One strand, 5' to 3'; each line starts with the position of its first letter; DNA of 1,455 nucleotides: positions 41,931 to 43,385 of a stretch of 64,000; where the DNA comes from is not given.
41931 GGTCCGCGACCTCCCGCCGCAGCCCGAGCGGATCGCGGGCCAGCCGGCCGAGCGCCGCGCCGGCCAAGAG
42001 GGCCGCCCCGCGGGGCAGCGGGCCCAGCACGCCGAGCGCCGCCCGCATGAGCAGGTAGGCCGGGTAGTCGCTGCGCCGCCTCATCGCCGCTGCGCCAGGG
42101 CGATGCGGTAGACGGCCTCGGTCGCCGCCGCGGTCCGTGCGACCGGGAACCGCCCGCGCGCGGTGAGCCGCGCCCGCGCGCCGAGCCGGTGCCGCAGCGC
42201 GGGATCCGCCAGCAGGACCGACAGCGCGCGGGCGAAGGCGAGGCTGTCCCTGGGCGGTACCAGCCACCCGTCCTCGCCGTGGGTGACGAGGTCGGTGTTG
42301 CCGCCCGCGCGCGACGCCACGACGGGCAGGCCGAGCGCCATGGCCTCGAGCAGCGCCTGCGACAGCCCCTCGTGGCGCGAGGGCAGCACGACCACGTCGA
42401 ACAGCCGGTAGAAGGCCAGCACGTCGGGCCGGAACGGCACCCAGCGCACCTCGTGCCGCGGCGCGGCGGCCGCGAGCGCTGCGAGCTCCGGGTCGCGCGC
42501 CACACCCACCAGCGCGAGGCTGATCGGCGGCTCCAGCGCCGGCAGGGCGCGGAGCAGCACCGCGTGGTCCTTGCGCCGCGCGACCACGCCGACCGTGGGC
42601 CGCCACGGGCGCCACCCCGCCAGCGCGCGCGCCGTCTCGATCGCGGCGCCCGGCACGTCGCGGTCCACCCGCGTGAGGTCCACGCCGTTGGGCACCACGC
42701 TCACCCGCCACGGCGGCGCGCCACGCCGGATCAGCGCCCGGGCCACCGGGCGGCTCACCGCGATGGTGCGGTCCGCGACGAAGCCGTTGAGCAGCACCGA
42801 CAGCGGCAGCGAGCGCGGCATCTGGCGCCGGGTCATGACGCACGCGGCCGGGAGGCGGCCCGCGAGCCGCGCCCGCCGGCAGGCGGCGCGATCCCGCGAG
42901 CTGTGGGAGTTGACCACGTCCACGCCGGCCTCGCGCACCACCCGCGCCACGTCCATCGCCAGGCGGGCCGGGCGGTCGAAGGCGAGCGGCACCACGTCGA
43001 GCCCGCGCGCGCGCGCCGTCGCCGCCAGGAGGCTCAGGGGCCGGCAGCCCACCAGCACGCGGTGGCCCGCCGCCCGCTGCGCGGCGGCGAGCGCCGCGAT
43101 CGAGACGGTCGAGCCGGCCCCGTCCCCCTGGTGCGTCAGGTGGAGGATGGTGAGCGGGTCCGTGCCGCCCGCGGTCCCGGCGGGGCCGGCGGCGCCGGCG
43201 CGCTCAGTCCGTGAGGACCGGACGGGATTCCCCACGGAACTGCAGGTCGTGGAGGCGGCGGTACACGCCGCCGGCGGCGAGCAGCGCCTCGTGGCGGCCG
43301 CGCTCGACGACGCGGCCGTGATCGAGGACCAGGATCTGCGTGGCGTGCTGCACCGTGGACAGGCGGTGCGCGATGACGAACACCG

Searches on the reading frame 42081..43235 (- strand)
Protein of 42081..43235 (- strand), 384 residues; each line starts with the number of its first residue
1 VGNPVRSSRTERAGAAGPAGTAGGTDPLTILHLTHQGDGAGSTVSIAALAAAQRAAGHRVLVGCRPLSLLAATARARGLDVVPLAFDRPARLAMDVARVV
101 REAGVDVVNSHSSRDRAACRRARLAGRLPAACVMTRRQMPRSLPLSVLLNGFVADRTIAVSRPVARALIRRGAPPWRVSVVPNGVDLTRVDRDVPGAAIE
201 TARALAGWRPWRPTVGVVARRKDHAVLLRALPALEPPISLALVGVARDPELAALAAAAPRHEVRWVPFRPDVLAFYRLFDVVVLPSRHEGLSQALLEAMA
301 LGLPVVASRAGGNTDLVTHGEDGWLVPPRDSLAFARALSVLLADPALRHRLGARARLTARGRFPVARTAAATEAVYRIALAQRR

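Call 63: search_protein_families(library=pfam, proteins=[window:42081-43235:-], max_evalue=0.0001)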
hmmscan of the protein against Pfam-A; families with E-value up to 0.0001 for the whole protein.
window:42081-43235:- (384 aa): 6 families
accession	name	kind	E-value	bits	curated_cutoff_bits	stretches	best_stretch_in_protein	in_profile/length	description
PF13692.12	Glyco_trans_1_4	-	1.5e-30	106.7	27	1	215-344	7-142/142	Glycosyl transferases group 1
PF00534.26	Glycos_transf_1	-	2.6e-30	105.7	26.4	1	214-356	20-170/172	Glycosyl transferases group 1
PF13439.12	Glyco_transf_4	-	1.1e-15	58.6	28.5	1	41-189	3-170/170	Glycosyltransferase Family 4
PF13579.12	Glyco_trans_4_4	-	9.3e-11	42.8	29.7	1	41-184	2-158/158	Glycosyl transferase 4-like domain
PF13524.12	Glyco_trans_1_2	-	5.7e-08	33.3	25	1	226-370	4-140/144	Glycosyl transferase-like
PF20706.3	GT4-conflict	-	8e-07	28.8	26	1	235-318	230-321/385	Family 4 Glycosyltransferase in conflict systems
